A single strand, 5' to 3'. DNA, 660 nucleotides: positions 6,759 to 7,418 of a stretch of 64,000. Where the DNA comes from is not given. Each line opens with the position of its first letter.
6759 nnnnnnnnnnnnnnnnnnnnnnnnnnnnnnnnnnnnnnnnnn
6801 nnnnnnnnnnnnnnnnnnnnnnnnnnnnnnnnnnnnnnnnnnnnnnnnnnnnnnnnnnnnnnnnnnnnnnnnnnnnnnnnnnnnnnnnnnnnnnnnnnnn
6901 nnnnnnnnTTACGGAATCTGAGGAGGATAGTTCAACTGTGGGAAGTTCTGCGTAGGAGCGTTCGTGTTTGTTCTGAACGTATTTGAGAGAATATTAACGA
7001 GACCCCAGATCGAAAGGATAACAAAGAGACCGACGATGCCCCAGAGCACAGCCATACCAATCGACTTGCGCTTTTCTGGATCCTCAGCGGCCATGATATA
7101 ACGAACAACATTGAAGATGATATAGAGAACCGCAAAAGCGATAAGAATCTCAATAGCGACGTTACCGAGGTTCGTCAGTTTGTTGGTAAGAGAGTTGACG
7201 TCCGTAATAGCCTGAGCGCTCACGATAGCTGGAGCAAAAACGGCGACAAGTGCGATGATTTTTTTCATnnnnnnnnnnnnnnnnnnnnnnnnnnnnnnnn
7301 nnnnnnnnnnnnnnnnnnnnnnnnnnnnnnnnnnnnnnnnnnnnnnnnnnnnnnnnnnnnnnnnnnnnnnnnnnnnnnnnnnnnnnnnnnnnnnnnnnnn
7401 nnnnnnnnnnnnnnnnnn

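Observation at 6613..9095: Tandem array of five diverged pilin-like (TrbC/VirB2-topology) paralogs next to a tRNA pair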

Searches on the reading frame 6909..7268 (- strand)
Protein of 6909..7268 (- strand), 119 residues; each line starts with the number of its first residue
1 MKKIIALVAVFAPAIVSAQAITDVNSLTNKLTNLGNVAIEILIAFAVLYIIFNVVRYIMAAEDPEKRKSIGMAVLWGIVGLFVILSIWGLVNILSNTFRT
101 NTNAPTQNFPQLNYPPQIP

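Call 4: search_protein_families(library=pfam, proteins=[window:6909-7268:-], max_evalue=1)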
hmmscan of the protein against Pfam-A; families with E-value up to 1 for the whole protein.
window:6909-7268:- (119 aa): 7 families
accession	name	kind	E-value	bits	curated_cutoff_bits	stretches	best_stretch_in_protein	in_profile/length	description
PF18895.5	T4SS_pilin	-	1.7e-11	44.4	26.6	1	24-94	2-71/71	Type IV secretion system pilin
PF22503.1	DUF6992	-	0.0051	17.5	27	1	41-96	1-52/122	Family of unknown function (DUF6992)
PF01127.27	Sdh_cyt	-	0.022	15.3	25.8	1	6-83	42-120/122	Succinate dehydrogenase/Fumarate reductase transmembrane subunit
PF09945.14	DUF2177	-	0.024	15.2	26.9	1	33-93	34-93/124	Predicted membrane protein (DUF2177)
PF12725.13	DUF3810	-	0.033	14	28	1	39-101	25-87/311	Protein of unknown function (DUF3810)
PF12442.13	DUF3681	-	0.16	12.9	24.3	1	42-89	47-94/96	Protein of unknown function (DUF3681)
PF03994.20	DUF350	-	0.2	12.1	26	1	11-96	20-98/133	Domain of Unknown Function (DUF350)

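Call 10: find_encoding_contigs(protein=window:6909-7268:-, flank=10000, max_places=6)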
Protein window:6909-7268:- (119 aa): 2 contigs read that carry it; 2 places shown.
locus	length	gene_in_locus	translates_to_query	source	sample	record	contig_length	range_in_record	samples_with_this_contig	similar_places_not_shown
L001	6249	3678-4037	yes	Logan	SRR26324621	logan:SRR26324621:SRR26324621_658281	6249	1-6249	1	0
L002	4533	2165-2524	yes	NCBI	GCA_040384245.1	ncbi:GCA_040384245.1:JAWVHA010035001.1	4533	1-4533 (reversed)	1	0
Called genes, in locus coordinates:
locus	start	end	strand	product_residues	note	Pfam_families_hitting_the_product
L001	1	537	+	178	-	?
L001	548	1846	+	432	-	PF13416:SBP_bac_8, PF01547:SBP_bac_1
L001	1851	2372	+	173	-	PF18895:T4SS_pilin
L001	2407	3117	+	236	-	PF04956:TrbC (faint), PF18895:T4SS_pilin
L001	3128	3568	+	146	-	PF18895:T4SS_pilin (weak)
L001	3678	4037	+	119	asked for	PF18895:T4SS_pilin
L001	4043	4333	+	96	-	PF18895:T4SS_pilin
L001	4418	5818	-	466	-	-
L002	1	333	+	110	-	?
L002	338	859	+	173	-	PF18895:T4SS_pilin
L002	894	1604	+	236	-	PF04956:TrbC (faint), PF18895:T4SS_pilin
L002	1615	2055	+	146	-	PF18895:T4SS_pilin (weak)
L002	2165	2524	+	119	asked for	PF18895:T4SS_pilin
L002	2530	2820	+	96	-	PF18895:T4SS_pilin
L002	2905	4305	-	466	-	-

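Call 16: find_homologous_proteins(query=window:6909-7268:-)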
Query window:6909-7268:- (119 aa): 427 proteins with E <= 0.001 among 456 candidates; the best 120 are listed.
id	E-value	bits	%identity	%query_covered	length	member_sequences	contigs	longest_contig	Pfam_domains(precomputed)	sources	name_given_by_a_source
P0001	3.8e-68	244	99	100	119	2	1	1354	PF18895.6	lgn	-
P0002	2.8e-63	229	92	100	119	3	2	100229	PF18895.6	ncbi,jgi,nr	ncbi:MAG TPA: pilin [Candidatus Paceibacterota bacterium]|jgi:hypothetical protein|nr:pilin [Candida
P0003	1.2e-58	214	86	100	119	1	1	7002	PF18895.6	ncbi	-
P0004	1.7e-58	213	87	100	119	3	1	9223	PF18895.6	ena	-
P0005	4.2e-58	212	84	100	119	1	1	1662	PF18895.6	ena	-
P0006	6.4e-58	211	86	100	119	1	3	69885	PF18895.6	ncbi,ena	-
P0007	3.4e-57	209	84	100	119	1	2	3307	PF18895.6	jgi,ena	-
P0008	4.1e-57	209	83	100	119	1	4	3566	PF18895.6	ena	-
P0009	8.9e-57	208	86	100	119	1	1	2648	PF18895.6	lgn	-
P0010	4.9e-56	205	82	100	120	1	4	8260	PF18895.6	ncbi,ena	-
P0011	1.9e-55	203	82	100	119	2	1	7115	PF18895.6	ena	-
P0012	2.0e-55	203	81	100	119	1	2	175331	PF18895.6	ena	-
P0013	6.2e-55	202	82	100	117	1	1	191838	PF18895.6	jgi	jgi:hypothetical protein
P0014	6.8e-55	202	82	100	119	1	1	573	PF18895.6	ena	-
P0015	8.2e-54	198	78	100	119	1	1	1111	PF18895.6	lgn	-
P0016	1.3e-53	198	81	100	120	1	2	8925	PF18895.6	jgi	jgi:heme/copper-type cytochrome/quinol oxidase subunit 4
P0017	1.3e-53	197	80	100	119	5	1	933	PF18895.6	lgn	-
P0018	5.7e-53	195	81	100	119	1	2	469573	PF18895.6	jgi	jgi:hypothetical protein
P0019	5.9e-53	195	76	100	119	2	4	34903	PF18895.6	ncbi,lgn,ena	-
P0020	1.1e-51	191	76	100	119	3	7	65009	PF18895.6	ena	-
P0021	5.0e-51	189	77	100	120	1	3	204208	PF18895.6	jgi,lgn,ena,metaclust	metaclust:\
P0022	5.6e-51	189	76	100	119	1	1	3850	PF18895.6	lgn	-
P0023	3.1e-50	187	78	90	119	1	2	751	PF18895.6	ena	-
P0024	3.5e-50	186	76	100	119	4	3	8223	PF18895.6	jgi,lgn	jgi:hypothetical protein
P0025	4.0e-50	186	77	100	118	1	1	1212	PF18895.6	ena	-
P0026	6.3e-50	186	76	100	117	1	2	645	PF18895.6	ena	-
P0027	7.6e-50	185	75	100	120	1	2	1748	PF18895.6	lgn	-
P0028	1.4e-49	185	71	100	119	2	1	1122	PF18895.6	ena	-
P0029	1.8e-49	184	73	99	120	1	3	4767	PF18895.6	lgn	-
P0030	2.2e-49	184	76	100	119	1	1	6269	PF18895.6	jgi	jgi:hydrogenase-4 membrane subunit HyfE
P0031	4.7e-49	183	71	100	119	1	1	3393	PF18895.6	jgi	jgi:hypothetical protein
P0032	7.0e-49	182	74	100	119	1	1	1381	PF18895.6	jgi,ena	-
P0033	1.4e-48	181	73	100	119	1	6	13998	PF18895.6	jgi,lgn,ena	-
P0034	1.8e-48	181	72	100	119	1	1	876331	PF18895.6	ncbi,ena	-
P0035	2.5e-48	181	71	100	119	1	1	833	PF18895.6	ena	-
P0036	4.6e-48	180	72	100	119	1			PF18895.6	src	-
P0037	5.0e-48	180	74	100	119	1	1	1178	PF18895.6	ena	-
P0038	8.1e-48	179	75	99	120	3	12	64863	PF18895.6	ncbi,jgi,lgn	jgi:Kef-type K+ transport system membrane component KefB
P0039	1.8e-47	178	74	100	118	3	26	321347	PF18895.6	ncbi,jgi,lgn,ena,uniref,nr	ncbi:MAG: hypothetical protein A3C79_01645 [Candidatus Taylorbacteria bacterium RIFCSPHIGHO2_02_FULL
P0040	1.9e-47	178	72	100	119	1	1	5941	PF18895.6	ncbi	-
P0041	1.9e-47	178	74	100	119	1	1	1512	PF18895.6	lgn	-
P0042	2.7e-47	177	74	100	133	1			PF18895.6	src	-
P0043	2.8e-47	177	70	100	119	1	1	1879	PF18895.6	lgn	-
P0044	3.2e-47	177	71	100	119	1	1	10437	PF18895.6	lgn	-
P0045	6.3e-47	176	68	100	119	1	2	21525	PF18895.6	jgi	jgi:heme/copper-type cytochrome/quinol oxidase subunit 4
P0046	7.4e-47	176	71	100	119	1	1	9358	PF18895.6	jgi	-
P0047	1.1e-46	175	75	92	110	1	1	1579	PF18895.6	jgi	jgi:heme/copper-type cytochrome/quinol oxidase subunit 4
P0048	2.4e-46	174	69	100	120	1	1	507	PF18895.6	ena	-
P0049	4.4e-46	173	73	100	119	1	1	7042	PF18895.6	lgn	-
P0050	4.5e-46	173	74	100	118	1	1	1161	PF18895.6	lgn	-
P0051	4.6e-46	173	72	100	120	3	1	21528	PF18895.6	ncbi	-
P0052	4.9e-46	173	71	100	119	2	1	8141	PF18895.6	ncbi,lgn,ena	ncbi:MAG: hypothetical protein WCG07_01860 [Candidatus Taylorbacteria bacterium]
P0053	5.1e-46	173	69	100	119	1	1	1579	PF18895.6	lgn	-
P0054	7.6e-46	173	70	99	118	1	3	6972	PF18895.6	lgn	-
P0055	1.6e-45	171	70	100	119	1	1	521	PF18895.6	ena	-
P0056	1.7e-45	171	69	100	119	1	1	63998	PF18895.6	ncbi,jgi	-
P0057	2.7e-45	171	69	99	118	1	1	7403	PF18895.6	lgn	-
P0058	3.2e-45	170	70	100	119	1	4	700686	PF18895.6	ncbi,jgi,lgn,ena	jgi:heme/copper-type cytochrome/quinol oxidase subunit 4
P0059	4.3e-45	170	70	100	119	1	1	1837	PF18895.6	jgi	-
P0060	7.7e-45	169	69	100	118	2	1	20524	PF18895.6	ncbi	-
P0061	9.5e-45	169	69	100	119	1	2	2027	PF18895.6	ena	-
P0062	9.7e-45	169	69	100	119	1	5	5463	PF18895.6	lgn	-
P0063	1.2e-44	169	69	100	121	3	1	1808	PF18895.6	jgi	jgi:bacteriorhodopsin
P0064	1.4e-44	168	66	100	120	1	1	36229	PF18895.6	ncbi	-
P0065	1.5e-44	168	70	100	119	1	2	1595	PF18895.6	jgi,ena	-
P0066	1.7e-44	168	66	100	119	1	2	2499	PF18895.6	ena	-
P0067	1.8e-44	168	68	100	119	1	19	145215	PF18895.6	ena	-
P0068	2.0e-44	168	69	100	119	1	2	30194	PF18895.6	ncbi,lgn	-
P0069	2.1e-44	168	68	100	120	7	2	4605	PF18895.6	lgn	-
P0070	2.1e-44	168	67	100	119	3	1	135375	PF18895.6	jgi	jgi:bacteriorhodopsin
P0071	2.5e-44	168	66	100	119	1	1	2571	PF18895.6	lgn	-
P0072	2.5e-44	168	69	100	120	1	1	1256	PF18895.6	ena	-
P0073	2.7e-44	168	67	100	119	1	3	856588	PF18895.6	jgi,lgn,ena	-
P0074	4.6e-44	167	66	100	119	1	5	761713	PF18895.6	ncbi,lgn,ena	ncbi:MAG: pilin [Patescibacteria group bacterium]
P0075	6.8e-44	166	69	100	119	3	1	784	PF18895.6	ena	-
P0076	8.8e-44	166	65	100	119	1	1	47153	PF18895.6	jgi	jgi:heme/copper-type cytochrome/quinol oxidase subunit 4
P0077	1.0e-43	166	67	100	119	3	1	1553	PF18895.6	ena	-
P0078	1.4e-43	165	66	100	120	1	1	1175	PF18895.6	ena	-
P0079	2.6e-43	164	66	100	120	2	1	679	PF18895.6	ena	-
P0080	3.2e-43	164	68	100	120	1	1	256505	PF18895.6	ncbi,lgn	ncbi:MAG: hypothetical protein V4481_01875 [Patescibacteria group bacterium]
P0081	3.2e-43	164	68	100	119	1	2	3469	PF18895.6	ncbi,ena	-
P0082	7.6e-43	163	64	99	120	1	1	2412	PF18895.6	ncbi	-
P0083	1.2e-42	162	66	100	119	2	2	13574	PF18895.6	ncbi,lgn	-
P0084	1.5e-42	162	66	100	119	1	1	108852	PF18895.6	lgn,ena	-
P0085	2.1e-42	161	67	100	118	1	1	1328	PF18895.6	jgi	jgi:bacteriorhodopsin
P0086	3.0e-42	161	66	100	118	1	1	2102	PF18895.6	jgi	jgi:Type IV secretion system pilin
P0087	3.9e-42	161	63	100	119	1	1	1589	PF18895.6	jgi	jgi:hypothetical protein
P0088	6.1e-42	160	65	99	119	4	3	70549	PF18895.6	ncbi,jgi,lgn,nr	ncbi:MAG: hypothetical protein KBC33_02170 [Candidatus Pacebacteria bacterium]|jgi:uncharacterized m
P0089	7.7e-42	160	66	100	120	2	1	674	PF18895.6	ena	-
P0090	7.7e-42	160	66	100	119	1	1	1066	PF18895.6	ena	-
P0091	1.7e-41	158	66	100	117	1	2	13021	PF18895.6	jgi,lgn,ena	jgi:Na+/proline symporter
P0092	1.7e-41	158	64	99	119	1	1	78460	PF18895.6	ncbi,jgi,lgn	ncbi:MAG: hypothetical protein RLY66_391 [Candidatus Parcubacteria bacterium]|jgi:uncharacterized me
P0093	3.2e-41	158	66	100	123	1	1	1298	PF18895.6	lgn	-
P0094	5.6e-41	157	66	100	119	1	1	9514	PF18895.6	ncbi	-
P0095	6.3e-41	157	62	100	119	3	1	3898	PF18895.6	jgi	jgi:bacteriorhodopsin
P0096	7.7e-41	156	66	100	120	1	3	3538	PF18895.6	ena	-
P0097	7.9e-41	156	64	100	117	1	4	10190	PF18895.6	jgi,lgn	jgi:Na+/proline symporter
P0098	9.1e-41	156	66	98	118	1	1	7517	PF18895.6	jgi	-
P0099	9.7e-41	156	74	85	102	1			PF18895.6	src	-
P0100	2.3e-40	155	65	100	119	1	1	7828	PF18895.6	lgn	-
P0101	4.3e-40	154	63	99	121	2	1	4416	PF18895.6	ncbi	-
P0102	4.4e-40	154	63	100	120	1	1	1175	PF18895.6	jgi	jgi:hypothetical protein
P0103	4.5e-40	154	63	100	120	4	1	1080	PF18895.6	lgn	-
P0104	6.0e-40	154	66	98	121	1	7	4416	PF18895.6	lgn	-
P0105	8.2e-40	153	63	100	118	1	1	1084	PF18895.6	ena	-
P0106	8.3e-40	153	63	98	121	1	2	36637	PF18895.6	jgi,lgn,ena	jgi:bacteriorhodopsin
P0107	8.8e-40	153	66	99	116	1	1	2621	PF18895.6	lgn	-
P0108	8.9e-40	153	65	99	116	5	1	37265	PF18895.6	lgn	-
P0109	9.1e-40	153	67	100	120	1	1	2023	PF18895.6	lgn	-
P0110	9.1e-40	153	63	100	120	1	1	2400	PF18895.6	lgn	-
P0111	1.0e-39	153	67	98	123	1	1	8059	PF18895.6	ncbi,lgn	-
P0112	1.0e-39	153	65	98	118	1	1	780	PF18895.6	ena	-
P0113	1.1e-39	153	68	97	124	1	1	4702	PF18895.6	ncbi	-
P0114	1.2e-39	152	62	100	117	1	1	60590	PF18895.6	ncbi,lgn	-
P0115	1.5e-39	152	66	98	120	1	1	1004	PF18895.6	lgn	-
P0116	2.0e-39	152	66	100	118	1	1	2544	PF18895.6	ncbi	-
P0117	2.1e-39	152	64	100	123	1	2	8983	PF18895.6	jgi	jgi:heme/copper-type cytochrome/quinol oxidase subunit 4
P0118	2.2e-39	152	63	100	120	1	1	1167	PF18895.6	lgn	-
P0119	2.2e-39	152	66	99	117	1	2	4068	PF18895.6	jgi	jgi:heme/copper-type cytochrome/quinol oxidase subunit 4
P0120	2.2e-39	152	64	99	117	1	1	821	PF18895.6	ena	-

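Call 17: find_encoding_contigs(protein=P0002, flank=10000, max_places=2)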
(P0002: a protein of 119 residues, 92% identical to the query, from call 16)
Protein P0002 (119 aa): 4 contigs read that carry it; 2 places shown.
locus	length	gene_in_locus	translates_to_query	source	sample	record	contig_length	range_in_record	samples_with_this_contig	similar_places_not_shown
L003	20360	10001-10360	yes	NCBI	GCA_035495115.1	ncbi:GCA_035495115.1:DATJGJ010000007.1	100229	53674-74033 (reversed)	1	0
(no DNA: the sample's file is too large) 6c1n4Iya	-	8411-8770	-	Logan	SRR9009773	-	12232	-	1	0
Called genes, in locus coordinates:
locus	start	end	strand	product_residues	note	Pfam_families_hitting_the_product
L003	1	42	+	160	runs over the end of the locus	-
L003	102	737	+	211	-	PF01195:Pept_tRNA_hydro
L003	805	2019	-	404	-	PF23459:S1_RRP5 (faint), PF00575:S1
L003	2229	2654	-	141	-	-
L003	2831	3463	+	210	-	PF13483:Lactamase_B_3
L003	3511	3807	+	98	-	-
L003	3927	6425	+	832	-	PF00521:DNA_topoisoIV, PF03989:DNA_gyraseA_C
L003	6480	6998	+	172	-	PF01135:PCMT (weak), PF08704:GCD14 (weak), PF13489:Methyltransf_23, PF01209:Ubie_methyltran, PF13847:Methyltransf_31, PF08241:Methyltransf_11, PF08242:Methyltransf_12, PF13649:Methyltransf_25, +1 more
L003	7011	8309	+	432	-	PF01547:SBP_bac_1, PF13416:SBP_bac_8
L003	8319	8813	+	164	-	PF18895:T4SS_pilin (weak)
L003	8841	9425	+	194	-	PF18895:T4SS_pilin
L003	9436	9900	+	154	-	PF18895:T4SS_pilin (weak)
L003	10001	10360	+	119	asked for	PF18895:T4SS_pilin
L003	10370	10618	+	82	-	PF18895:T4SS_pilin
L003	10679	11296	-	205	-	-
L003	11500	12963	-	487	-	-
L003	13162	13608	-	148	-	-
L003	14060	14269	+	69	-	PF01783:Ribosomal_L32p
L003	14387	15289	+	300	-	PF01029:NusB, PF00293:NUDIX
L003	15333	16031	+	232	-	PF22935:RM44_endonuclase, PF14622:Ribonucleas_3_3, PF00636:Ribonuclease_3, PF00035:dsrm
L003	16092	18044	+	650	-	PF01471:PG_binding_1 (weak)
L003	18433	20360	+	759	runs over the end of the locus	PF02463:SMC_N, PF13175:AAA_15, PF13476:AAA_23 (weak), PF13304:AAA_21 (faint)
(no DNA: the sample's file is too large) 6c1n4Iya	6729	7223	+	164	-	PF18895:T4SS_pilin (weak)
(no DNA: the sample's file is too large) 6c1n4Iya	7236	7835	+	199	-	PF18895:T4SS_pilin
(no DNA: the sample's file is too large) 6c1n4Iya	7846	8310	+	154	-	PF18895:T4SS_pilin (weak)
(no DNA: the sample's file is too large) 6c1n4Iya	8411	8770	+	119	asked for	PF18895:T4SS_pilin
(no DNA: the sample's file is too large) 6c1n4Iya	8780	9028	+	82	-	PF18895:T4SS_pilin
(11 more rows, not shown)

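Call 18: find_encoding_contigs(protein=P0034, flank=10000, max_places=2)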
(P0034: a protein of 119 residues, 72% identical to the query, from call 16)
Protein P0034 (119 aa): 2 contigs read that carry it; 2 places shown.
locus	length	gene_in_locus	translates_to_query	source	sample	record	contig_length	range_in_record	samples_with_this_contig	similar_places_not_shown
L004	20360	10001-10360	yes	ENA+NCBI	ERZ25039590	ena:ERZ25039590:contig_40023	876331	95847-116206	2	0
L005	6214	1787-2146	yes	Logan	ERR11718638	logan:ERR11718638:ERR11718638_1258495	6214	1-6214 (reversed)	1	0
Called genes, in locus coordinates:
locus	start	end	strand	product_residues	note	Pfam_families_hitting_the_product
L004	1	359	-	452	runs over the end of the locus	PF21543:CvfB_2nd (faint), PF23459:S1_RRP5 (faint), PF00575:S1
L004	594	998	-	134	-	PF00072:Response_reg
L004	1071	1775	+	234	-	PF13483:Lactamase_B_3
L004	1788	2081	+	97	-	-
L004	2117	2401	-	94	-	PF13744:HTH_37 (faint), PF12844:HTH_19, PF13560:HTH_31, PF01381:HTH_3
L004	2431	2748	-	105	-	PF05973:Gp49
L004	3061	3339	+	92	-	-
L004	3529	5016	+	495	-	PF00521:DNA_topoisoIV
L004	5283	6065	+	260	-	PF03989:DNA_gyraseA_C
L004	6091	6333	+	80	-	-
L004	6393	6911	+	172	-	PF01135:PCMT, PF13489:Methyltransf_23 (weak), PF01209:Ubie_methyltran, PF13847:Methyltransf_31, PF08241:Methyltransf_11, PF08242:Methyltransf_12, PF13649:Methyltransf_25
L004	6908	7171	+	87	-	-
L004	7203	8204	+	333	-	PF13416:SBP_bac_8, PF01547:SBP_bac_1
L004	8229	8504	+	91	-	-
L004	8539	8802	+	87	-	PF18895:T4SS_pilin (weak)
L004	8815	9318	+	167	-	PF18895:T4SS_pilin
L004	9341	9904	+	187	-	PF18895:T4SS_pilin (weak)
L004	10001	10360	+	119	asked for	PF18895:T4SS_pilin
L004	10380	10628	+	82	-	PF18895:T4SS_pilin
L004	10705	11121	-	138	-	-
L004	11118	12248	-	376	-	-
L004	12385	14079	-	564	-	-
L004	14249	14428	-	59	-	-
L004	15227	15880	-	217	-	-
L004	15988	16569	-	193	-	PF01936:NYN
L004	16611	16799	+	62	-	-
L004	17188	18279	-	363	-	-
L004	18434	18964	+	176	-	-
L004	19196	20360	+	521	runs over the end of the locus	PF00239:Resolvase, PF07508:Recombinase, PF13408:Zn_ribbon_recom (weak)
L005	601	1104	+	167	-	PF18895:T4SS_pilin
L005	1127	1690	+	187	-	PF18895:T4SS_pilin (weak)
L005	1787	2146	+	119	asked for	PF18895:T4SS_pilin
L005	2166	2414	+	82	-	PF18895:T4SS_pilin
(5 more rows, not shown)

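Call 19: find_encoding_contigs(protein=P0074, flank=10000, max_places=2)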
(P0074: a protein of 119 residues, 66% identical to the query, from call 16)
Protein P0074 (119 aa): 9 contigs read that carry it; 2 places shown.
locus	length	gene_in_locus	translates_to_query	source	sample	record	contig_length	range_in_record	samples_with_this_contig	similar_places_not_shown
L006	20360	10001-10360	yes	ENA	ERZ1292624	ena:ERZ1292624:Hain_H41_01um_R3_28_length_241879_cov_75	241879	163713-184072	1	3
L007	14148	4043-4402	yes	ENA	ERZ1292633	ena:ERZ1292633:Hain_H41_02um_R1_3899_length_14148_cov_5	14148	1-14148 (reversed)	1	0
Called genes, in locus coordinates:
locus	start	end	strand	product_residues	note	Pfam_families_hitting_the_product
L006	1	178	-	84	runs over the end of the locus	-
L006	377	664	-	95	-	-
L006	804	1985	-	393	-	PF21710:Spt6_S1 (faint), PF23459:S1_RRP5 (faint), PF00575:S1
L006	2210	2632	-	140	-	PF00072:Response_reg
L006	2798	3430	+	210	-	PF13483:Lactamase_B_3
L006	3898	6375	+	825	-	PF00521:DNA_topoisoIV, PF03989:DNA_gyraseA_C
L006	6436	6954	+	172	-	PF01135:PCMT (weak), PF01728:FtsJ, PF13489:Methyltransf_23 (weak), PF01209:Ubie_methyltran, PF13847:Methyltransf_31, PF08241:Methyltransf_11, PF08242:Methyltransf_12, PF13649:Methyltransf_25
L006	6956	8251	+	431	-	PF01547:SBP_bac_1, PF13416:SBP_bac_8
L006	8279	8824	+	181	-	-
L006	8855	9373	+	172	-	PF18895:T4SS_pilin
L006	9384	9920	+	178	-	PF18895:T4SS_pilin (weak)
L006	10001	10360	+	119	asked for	PF18895:T4SS_pilin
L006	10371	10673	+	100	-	PF18895:T4SS_pilin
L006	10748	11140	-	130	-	-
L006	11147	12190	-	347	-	-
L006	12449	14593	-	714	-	-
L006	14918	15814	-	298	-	-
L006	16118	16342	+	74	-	-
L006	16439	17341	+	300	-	PF01029:NusB, PF00293:NUDIX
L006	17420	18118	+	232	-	PF22935:RM44_endonuclase (weak), PF14622:Ribonucleas_3_3, PF00636:Ribonuclease_3, PF00035:dsrm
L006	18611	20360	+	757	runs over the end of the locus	PF00005:ABC_tran (faint), PF02463:SMC_N, PF13175:AAA_15, PF13476:AAA_23, PF13304:AAA_21 (weak)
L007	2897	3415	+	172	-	PF18895:T4SS_pilin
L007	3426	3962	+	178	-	PF18895:T4SS_pilin (weak)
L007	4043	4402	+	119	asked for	PF18895:T4SS_pilin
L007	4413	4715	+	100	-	PF18895:T4SS_pilin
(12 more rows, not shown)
